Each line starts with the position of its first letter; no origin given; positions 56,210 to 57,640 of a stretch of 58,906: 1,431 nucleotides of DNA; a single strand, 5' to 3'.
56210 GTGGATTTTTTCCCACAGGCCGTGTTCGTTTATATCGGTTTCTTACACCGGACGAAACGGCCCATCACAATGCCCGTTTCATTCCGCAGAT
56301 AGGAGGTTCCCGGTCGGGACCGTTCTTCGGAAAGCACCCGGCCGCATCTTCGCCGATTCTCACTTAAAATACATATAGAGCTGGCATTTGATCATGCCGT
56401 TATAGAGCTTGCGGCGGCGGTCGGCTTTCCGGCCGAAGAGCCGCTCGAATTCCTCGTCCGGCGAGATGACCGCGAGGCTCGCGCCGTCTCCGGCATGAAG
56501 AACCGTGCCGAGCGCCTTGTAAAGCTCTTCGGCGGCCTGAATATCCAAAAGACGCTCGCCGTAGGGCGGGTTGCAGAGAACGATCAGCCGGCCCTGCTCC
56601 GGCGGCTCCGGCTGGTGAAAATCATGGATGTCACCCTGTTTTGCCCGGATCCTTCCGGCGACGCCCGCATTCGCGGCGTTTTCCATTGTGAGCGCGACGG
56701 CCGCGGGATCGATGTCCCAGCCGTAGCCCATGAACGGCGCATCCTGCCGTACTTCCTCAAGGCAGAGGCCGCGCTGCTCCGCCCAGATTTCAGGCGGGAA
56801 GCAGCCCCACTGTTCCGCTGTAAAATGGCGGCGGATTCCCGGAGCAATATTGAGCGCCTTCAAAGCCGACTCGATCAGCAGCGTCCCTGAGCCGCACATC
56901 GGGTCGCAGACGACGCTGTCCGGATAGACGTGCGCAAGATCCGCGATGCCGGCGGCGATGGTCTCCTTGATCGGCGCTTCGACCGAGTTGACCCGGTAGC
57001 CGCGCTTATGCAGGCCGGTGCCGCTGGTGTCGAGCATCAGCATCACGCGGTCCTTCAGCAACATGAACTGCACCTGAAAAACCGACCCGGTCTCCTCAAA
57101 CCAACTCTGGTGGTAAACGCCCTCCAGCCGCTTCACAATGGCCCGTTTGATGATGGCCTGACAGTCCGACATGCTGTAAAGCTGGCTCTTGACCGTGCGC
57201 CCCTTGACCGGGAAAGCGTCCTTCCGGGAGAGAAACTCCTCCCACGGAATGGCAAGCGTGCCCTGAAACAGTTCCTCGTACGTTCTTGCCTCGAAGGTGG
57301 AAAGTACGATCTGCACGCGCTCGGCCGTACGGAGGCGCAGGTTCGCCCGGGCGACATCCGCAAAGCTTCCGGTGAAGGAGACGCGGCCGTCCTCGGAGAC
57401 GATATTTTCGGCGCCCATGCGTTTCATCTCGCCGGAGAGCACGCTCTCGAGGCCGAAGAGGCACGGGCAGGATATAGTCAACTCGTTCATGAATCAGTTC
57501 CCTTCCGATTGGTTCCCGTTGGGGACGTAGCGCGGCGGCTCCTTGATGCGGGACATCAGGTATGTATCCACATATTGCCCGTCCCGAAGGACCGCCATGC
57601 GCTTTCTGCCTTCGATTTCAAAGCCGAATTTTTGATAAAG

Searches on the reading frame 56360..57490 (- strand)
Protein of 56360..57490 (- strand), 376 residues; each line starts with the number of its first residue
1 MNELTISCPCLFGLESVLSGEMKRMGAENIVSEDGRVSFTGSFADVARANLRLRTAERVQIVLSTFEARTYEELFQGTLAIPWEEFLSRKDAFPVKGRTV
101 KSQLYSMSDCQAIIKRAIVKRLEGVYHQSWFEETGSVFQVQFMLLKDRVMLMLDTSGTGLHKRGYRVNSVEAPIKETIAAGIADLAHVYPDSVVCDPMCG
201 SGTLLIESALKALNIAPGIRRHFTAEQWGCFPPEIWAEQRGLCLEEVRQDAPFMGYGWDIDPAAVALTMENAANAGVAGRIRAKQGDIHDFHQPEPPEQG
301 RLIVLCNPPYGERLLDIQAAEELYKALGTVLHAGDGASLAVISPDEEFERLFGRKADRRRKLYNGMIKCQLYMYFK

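Call 59: find_encoding_contigs(protein=window:56360-57490:-, flank=10000, max_places=4)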
Protein window:56360-57490:- (376 aa): 10 contigs read that carry it; 4 places shown.
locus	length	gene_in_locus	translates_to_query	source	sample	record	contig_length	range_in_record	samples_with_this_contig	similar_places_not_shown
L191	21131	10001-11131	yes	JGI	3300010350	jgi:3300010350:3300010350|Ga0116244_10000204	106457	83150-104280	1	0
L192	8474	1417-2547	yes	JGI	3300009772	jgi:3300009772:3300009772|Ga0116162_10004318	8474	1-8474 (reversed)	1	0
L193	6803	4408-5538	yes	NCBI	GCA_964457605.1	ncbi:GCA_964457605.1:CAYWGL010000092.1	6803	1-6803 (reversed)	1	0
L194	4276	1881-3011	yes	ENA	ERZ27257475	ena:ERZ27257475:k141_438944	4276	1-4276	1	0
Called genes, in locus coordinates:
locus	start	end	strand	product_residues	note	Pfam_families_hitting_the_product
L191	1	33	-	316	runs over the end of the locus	PF02541:Ppx-GppA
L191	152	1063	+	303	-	PF00890:FAD_binding_2 (weak), PF01266:DAO (weak), PF01946:Thi4 (faint), PF07992:Pyr_redox_2, PF12831:FAD_oxidored (weak), PF13450:NAD_binding_8 (weak), PF13738:Pyr_redox_3, PF00070:Pyr_redox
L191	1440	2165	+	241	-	PF02540:NAD_synthase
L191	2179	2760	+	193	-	PF01966:HD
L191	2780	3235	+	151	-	PF04266:ASCH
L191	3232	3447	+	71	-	-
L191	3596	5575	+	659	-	PF04851:ResIII, PF17757:UvrB_inter, PF27431:UvrB_3rd, PF00271:Helicase_C, PF12344:UvrB, PF02151:UVR (weak)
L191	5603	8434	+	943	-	PF00005:ABC_tran (faint), PF02463:SMC_N (faint), PF03193:RsgA_GTPase (faint), PF13191:AAA_16 (faint), PF13304:AAA_21 (faint), PF13555:AAA_29 (faint), PF17760:UvrA_inter, PF17755:UvrA_DNA-bind, +1 more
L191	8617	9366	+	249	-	PF07889:DUF1664 (faint)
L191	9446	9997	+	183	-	PF13302:Acetyltransf_3, PF13420:Acetyltransf_4, PF00583:Acetyltransf_1, PF13673:Acetyltransf_10 (weak), PF13508:Acetyltransf_7, PF13523:Acetyltransf_8 (weak)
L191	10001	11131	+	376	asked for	PF22020:RlmL_1st, PF02926:THUMP, PF01170:UPF0020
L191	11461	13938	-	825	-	PF01520:Amidase_3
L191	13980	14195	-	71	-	-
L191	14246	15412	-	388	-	-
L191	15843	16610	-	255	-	PF01613:Flavin_Reduct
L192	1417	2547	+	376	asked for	PF22020:RlmL_1st, PF02926:THUMP, PF01170:UPF0020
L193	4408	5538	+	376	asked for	PF22020:RlmL_1st, PF02926:THUMP, PF01170:UPF0020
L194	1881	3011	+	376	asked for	PF22020:RlmL_1st, PF02926:THUMP, PF01170:UPF0020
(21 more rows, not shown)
